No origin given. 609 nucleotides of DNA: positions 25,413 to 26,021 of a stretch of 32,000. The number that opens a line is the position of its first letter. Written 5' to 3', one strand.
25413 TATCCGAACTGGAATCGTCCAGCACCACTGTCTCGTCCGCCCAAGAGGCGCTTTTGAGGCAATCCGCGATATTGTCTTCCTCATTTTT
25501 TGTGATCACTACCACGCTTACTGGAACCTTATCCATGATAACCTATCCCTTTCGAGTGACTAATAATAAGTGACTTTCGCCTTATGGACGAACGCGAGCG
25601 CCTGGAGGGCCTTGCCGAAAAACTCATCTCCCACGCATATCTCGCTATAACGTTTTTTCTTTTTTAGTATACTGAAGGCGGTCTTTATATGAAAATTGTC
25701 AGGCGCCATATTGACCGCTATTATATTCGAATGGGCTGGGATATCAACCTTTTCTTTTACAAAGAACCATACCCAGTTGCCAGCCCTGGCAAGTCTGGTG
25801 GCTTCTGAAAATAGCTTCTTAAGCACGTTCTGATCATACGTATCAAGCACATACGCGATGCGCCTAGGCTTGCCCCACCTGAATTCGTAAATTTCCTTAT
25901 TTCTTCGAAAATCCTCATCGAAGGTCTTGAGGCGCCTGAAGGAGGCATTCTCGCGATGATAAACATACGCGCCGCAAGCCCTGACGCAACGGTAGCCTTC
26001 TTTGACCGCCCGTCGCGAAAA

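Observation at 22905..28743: Four tandem paralogous glycosyltransferases: a GT-A (GT2) domain fused to a shared C-terminal module that looks like an orphan GT-B N-terminal half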

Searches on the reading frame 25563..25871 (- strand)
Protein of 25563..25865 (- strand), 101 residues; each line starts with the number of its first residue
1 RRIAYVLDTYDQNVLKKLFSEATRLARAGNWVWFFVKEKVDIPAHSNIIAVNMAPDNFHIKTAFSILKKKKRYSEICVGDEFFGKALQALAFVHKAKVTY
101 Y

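Call 5: search_protein_families(library=pfam, proteins=[window:25563-25865:-], max_evalue=10)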
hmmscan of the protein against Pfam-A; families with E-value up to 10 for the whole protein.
seq(101 aa): 0 families

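Call 24: search_solved_structures(query=A4, max_evalue=10, show_alignments=3)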
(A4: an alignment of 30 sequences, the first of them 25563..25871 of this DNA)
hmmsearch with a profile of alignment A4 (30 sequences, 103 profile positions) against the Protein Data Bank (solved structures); distinct sequences matched with E-value up to 10: 1.
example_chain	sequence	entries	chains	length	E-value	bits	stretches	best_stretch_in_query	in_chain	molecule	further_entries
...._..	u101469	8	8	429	0.7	13.5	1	38-89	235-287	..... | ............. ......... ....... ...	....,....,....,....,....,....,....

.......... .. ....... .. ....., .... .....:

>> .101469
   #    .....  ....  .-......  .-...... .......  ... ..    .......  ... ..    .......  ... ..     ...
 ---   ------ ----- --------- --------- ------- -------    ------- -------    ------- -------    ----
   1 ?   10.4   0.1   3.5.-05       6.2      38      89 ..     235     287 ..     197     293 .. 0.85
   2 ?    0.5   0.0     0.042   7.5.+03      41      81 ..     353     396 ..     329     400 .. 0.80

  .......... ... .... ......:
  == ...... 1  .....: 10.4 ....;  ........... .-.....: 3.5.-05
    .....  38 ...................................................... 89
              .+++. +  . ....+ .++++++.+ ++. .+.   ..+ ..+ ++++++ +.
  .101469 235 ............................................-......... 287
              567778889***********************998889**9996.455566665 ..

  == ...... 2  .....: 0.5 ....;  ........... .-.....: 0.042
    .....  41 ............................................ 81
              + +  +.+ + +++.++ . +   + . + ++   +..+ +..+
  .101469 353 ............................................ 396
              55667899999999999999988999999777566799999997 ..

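Call 29: predict_structure(alignment_id=A4)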
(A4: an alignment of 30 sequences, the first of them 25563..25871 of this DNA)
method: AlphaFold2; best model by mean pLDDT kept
length: 103 residues; sequences in the alignment: 30
mean_pLDDT: 93.4   pTM: 0.83
mean pLDDT of the five models: 93.4, 92.9, 92.8, 92.5, 91.6
residues with pLDDT >= 90: 88; 70-90: 15; 50-70: 0; < 50: 0
segments of 3 or more residues with pLDDT < 50: none
pLDDT, mean of each block of 10 residues (from residue 1): 93 93 96 95 94 92 93 92 93 92 93
secondary structure, 60 per line:
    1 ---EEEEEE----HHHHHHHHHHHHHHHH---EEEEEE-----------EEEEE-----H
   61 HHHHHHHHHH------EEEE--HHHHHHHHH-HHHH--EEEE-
elements in order: E4-9 H14-29 E33-38 E50-54 H60-70 E77-80 H83-91 H93-96 E99-102

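Call 31: fold_search(model_id=the predicted structure, library=pdb)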
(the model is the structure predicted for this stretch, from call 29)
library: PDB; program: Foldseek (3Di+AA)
matches with E <= 10: 1212; with E <= 0.001: 0
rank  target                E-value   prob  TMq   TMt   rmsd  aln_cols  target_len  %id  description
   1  3c48_B                2.7e-03  1.00  0.71  0.22   3.7       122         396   17  Structure of the retaining glycosyltransferase MshA: The first step in mycothiol biosynthesis. Organism: Corynebacteri (released 2008-03-25)
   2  3c4q_A                5.8e-03  1.00  0.69  0.21   4.2       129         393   16  Structure of the retaining glycosyltransferase MshA : The first step in mycothiol biosynthesis. Organism : Corynebacte (released 2008-04-01)
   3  3c48_A                8.5e-03  1.00  0.74  0.22   3.7       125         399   17  Structure of the retaining glycosyltransferase MshA: The first step in mycothiol biosynthesis. Organism: Corynebacteri (released 2008-03-25)
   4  6lg1_B                1.1e-02  1.00  0.68  0.19   5.0       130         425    8  Crystal structure of LpCGTa in complex with UDP (released 2020-11-18)
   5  7qsg_A                1.4e-02  1.00  0.68  0.22   3.8       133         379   13  Methylmannose polysaccharide mannosyltransferase from M. hassiacum (released 2023-01-25)
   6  9j9k_B                1.4e-02  1.00  0.68  0.18   5.1       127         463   11  Glucosyl transferase NbUGT72AY1 co-crystallized with Scopoletin and UDP2F glucose (released 2024-09-04)
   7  6jel_B                1.5e-02  1.00  0.62  0.18   4.7       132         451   11  Structure of Phytolacca americana apo UGT2 (released 2020-03-11)
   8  6l8z                  1.8e-02  0.98  0.56  0.17   4.6       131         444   11  Crystal structure of ugt transferase mutant in complex with UPG (released 2020-04-01)
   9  8j31                  2.0e-02  1.00  0.66  0.18   5.6       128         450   11  Glucosyl transferase crystallized in the presence of beta carotene (released 2024-04-17)
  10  1egh_A                2.2e-02  0.98  0.57  0.42   4.2       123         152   15  STRUCTURE OF METHYLGLYOXAL SYNTHASE COMPLEXED WITH THE COMPETITIVE INHIBITOR 2-PHOSPHOGLYCOLATE (released 2000-03-01)
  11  1u7u                  2.4e-02  0.99  0.51  0.29   5.5        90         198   18  Phosphopantothenoylcysteine synthetase from E. coli (released 2004-11-30)
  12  1pn3_B                2.7e-02  0.91  0.49  0.18   5.6       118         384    7  Crystal Structure of TDP-epi-Vancosaminyltransferase GtfA in complexes with TDP and the acceptor substrate DVV. (released 2003-08-12)
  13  6jel_A                2.9e-02  0.99  0.63  0.18   4.5       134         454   13  Structure of Phytolacca americana apo UGT2 (released 2020-03-11)
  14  1b93_C                2.9e-02  0.97  0.56  0.43   4.2       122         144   16  METHYLGLYOXAL SYNTHASE FROM ESCHERICHIA COLI (released 1999-03-16)
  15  3hgm_C                2.9e-02  0.89  0.45  0.37  11.0       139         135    9  Universal Stress Protein TeaD from the TRAP transporter TeaABC of Halomonas elongata (released 2010-03-02)
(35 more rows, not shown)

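Call 34: search_protein_representatives(alignment_id=A4)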
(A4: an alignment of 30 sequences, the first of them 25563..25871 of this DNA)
Query: 30 sequences, 103 profile positions. Proteins with E-value up to 0.001 (for the whole library): 107; up to 1e-10: 32; up to 1e-30: 2. The best 107 are listed.
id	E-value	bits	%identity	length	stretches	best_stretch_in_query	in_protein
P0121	2.7e-37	143.4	-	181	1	1-103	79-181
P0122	7.2e-35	135.5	-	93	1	12-103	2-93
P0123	1.1e-28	115.7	-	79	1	25-103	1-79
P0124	1.6e-27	111.9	-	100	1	5-103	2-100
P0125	1.2e-24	102.7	-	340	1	1-103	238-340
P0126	1.9e-24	102.0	-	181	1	1-102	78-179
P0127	4.3e-23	97.7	-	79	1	28-103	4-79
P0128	4.4e-22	94.5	-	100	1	10-101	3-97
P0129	9.2e-21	90.2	-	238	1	2-101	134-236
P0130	2.4e-19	85.7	-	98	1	13-102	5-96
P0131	5.4e-18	81.3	-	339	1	1-97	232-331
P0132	9.0e-18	80.6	-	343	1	1-102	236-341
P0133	2.4e-17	79.3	-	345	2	1-101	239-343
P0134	7.5e-17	77.7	-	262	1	2-102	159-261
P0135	1.6e-15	73.4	-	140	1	27-99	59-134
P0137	1.1e-14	70.7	-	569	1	2-95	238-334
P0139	5.4e-14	68.5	-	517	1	3-101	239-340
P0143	5.6e-13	65.2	-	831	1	1-100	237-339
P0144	1.2e-12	64.2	-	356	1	1-101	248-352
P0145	2.7e-12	63.0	-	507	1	2-102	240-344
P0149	1.7e-11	60.4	-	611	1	1-101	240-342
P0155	1.8e-10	57.1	-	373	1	2-101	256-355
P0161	7.2e-10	55.2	-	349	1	1-101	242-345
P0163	1.2e-09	54.5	-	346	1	3-102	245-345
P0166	4.9e-09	52.6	-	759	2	1-84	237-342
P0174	4.9e-08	49.3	-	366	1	2-101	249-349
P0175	1.1e-07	48.2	-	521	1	1-99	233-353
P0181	9.6e-07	45.2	-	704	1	1-101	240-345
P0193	1.1e-05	41.9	-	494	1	1-93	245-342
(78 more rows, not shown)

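Call 35: search_protein_families(library=pfam, proteins=[P0137, P0139, P0143, P0145, P0149, P0166, P0175, P0181, P0193], max_evalue=0.001)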
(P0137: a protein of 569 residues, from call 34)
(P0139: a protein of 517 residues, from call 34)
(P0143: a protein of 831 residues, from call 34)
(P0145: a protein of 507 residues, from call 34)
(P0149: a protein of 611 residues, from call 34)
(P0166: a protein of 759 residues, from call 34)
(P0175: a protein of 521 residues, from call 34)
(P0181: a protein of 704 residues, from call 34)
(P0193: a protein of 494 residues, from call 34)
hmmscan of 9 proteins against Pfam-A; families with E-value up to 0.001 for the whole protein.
P0137 (569 aa): 11 families
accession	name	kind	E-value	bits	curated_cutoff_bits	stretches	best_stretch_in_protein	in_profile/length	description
PF00535.33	Glycos_transf_2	-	6.7e-28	98.2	23.3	1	5-170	2-167/168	Glycosyl transferase family 2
PF13489.12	Methyltransf_23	-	3e-15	56.7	27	1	365-516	20-162/164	Methyltransferase domain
PF13641.12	Glyco_tranf_2_3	-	4e-12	47.1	27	1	4-213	4-216/230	Glycosyltransferase like family 2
PF08241.18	Methyltransf_11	-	1.1e-10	42.4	21.2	1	372-462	1-94/95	Methyltransferase domain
PF07021.18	MetW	-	1.5e-10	41.4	21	1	360-483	7-127/193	Methionine biosynthesis protein MetW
PF13649.12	Methyltransf_25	-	1.6e-09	38.7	27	1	371-459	1-97/97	Methyltransferase domain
PF13847.12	Methyltransf_31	-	2.4e-09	37.5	27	1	368-467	4-113/145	Methyltransferase domain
PF10111.15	Glyco_tranf_2_2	-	2.5e-09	37.5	27.3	1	5-109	2-107/276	Glycosyltransferase like family 2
PF08242.18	Methyltransf_12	-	1.9e-08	35.4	30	1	372-459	1-96/98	Methyltransferase domain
PF13632.12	Glyco_trans_2_3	-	3.7e-05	24.1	27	1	86-270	1-152/198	Glycosyl transferase family group 2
PF05175.20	MTS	-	0.00037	20.6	23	1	360-413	23-79/170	Methyltransferase small domain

P0139 (517 aa): 9 families
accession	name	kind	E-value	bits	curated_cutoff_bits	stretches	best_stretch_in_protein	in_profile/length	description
PF00535.33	Glycos_transf_2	-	5.6e-22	78.9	23.3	1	5-171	2-168/168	Glycosyl transferase family 2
PF13641.12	Glyco_tranf_2_3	-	4.1e-13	50.3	27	1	4-217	4-220/230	Glycosyltransferase like family 2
PF08241.18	Methyltransf_11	-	7.5e-08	33.4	21.2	1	378-427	48-95/95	Methyltransferase domain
PF13712.12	Glyco_tranf_2_5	-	6.5e-07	29.7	27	0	44-117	15-88/210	Glycosyltransferase like family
PF13489.12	Methyltransf_23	-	1.7e-06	28.3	27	1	350-447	25-134/164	Methyltransferase domain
PF13847.12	Methyltransf_31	-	2.3e-06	27.8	27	1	380-431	62-113/145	Methyltransferase domain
PF10111.15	Glyco_tranf_2_2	-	2e-05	24.6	27.3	1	6-110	3-108/276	Glycosyltransferase like family 2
PF05148.21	Methyltransf_8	-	2.3e-05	24.8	27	1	339-427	64-156/219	Hypothetical methyltransferase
PF13632.12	Glyco_trans_2_3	-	0.00092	19.5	27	0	86-215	1-128/198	Glycosyl transferase family group 2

P0143 (831 aa): 6 families
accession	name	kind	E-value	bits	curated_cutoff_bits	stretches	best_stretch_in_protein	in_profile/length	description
PF00535.33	Glycos_transf_2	-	9.6e-25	87.9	23.3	1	5-170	2-167/168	Glycosyl transferase family 2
PF13524.12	Glyco_trans_1_2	-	3.4e-18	66.4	25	1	713-818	38-144/144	Glycosyl transferase-like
PF13641.12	Glyco_tranf_2_3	-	8.8e-13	49.2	27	1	3-217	3-220/230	Glycosyltransferase like family 2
PF13632.12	Glyco_trans_2_3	-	0.00011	22.5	27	1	86-246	1-144/198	Glycosyl transferase family group 2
PF13712.12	Glyco_tranf_2_5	-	0.00013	22.2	27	1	61-149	33-120/210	Glycosyltransferase like family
PF10111.15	Glyco_tranf_2_2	-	0.00029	20.8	27.3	1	5-112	2-110/276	Glycosyltransferase like family 2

P0145 (507 aa): 12 families
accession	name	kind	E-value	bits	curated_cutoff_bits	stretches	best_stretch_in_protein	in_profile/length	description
PF00535.33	Glycos_transf_2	-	4.5e-27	95.5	23.3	1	8-169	2-164/168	Glycosyl transferase family 2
PF08241.18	Methyltransf_11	-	9.2e-18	65.1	21.2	1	376-464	1-95/95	Methyltransferase domain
PF13489.12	Methyltransf_23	-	2.6e-17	63.5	27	1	366-469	16-121/164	Methyltransferase domain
PF13641.12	Glyco_tranf_2_3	-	1.3e-14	55.2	27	1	6-221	3-222/230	Glycosyltransferase like family 2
PF13847.12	Methyltransf_31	-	1.5e-13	51.1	27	1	373-468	5-113/145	Methyltransferase domain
PF13649.12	Methyltransf_25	-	1.9e-12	48.1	27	1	375-460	1-97/97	Methyltransferase domain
PF08242.18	Methyltransf_12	-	1.2e-11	45.6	30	1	376-462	1-98/98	Methyltransferase domain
PF13712.12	Glyco_tranf_2_5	-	2.7e-10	40.8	27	1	40-226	8-206/210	Glycosyltransferase like family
PF07021.18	MetW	-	3.3e-08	33.8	21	1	373-483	14-126/193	Methionine biosynthesis protein MetW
PF13632.12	Glyco_trans_2_3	-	1.8e-05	25.1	27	1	88-223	1-136/198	Glycosyl transferase family group 2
PF10111.15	Glyco_tranf_2_2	-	7.1e-05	22.9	27.3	1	8-108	2-104/276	Glycosyltransferase like family 2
PF05219.18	DREV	-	0.00059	19.5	26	0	368-465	91-187/265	DREV methyltransferase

P0149 (611 aa): 5 families
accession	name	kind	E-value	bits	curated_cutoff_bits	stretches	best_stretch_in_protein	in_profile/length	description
PF00535.33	Glycos_transf_2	-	1.2e-43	149.4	23.3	2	7-171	2-167/168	Glycosyl transferase family 2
PF13641.12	Glyco_tranf_2_3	-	3e-17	63.8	27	1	6-213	4-215/230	Glycosyltransferase like family 2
PF13704.12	Glyco_tranf_2_4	-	7.2e-07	30.1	27.5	0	365-438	1-82/98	Glycosyl transferase family 2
PF10111.15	Glyco_tranf_2_2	-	1.6e-06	28.3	27.3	0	32-112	29-108/276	Glycosyltransferase like family 2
PF13506.12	Glyco_transf_21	-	0.00021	21.2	21.7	1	76-226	21-173/174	Glycosyl transferase family 21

P0166 (759 aa): 7 families
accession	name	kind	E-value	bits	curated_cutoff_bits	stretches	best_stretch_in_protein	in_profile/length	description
PF00535.33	Glycos_transf_2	-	3.6e-45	154.3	23.3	2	10-170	2-167/168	Glycosyl transferase family 2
PF13641.12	Glyco_tranf_2_3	-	3.9e-25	89.6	27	2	6-217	2-220/230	Glycosyltransferase like family 2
PF13712.12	Glyco_tranf_2_5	-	1.1e-09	38.8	27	0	438-502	23-88/210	Glycosyltransferase like family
PF10111.15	Glyco_tranf_2_2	-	8.7e-09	35.7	27.3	0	404-491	17-104/276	Glycosyltransferase like family 2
PF13632.12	Glyco_trans_2_3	-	0.00013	22.3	27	0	91-240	2-141/198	Glycosyl transferase family group 2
PF13506.12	Glyco_transf_21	-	0.00028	20.9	21.7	0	80-220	23-168/174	Glycosyl transferase family 21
PF13579.12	Glyco_trans_4_4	-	0.00051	20.9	29.7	0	641-715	6-82/158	Glycosyl transferase 4-like domain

P0175 (521 aa): 6 families
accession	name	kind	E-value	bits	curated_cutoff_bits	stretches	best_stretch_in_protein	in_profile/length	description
PF00535.33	Glycos_transf_2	-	3.3e-47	161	23.3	2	5-166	2-167/168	Glycosyl transferase family 2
PF13641.12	Glyco_tranf_2_3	-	8.5e-25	88.5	27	2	4-213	4-220/230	Glycosyltransferase like family 2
PF13712.12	Glyco_tranf_2_5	-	1.9e-17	64.1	27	2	35-218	6-201/210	Glycosyltransferase like family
PF10111.15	Glyco_tranf_2_2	-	2.5e-07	30.9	27.3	0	7-186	3-198/276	Glycosyltransferase like family 2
PF13506.12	Glyco_transf_21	-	8.9e-06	25.7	21.7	1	74-202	22-152/174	Glycosyl transferase family 21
PF13632.12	Glyco_trans_2_3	-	0.00045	20.5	27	0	90-213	6-132/198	Glycosyl transferase family group 2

P0181 (704 aa): 4 families
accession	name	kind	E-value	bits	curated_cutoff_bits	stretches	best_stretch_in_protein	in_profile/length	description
PF00535.33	Glycos_transf_2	-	1.2e-15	58.3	23.3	1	9-173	2-167/168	Glycosyl transferase family 2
PF13641.12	Glyco_tranf_2_3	-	7e-09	36.5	27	1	7-221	3-221/230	Glycosyltransferase like family 2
PF13712.12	Glyco_tranf_2_5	-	8.4e-07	29.3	27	1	40-225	5-204/210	Glycosyltransferase like family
PF01522.26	Polysacc_deac_1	-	0.00077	19.9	23.1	0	461-569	6-113/124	Polysaccharide deacetylase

P0193 (494 aa): 4 families
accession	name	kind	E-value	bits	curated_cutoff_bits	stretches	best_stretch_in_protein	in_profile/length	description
PF00535.33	Glycos_transf_2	-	3.9e-15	56.6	23.3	1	7-176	3-167/168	Glycosyl transferase family 2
PF13641.12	Glyco_tranf_2_3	-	4.9e-08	33.7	27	1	6-223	5-220/230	Glycosyltransferase like family 2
PF13506.12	Glyco_transf_21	-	6.2e-08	32.7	21.7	1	84-226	25-168/174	Glycosyl transferase family 21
PF13632.12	Glyco_trans_2_3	-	6.8e-05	23.2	27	1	92-226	1-135/198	Glycosyl transferase family group 2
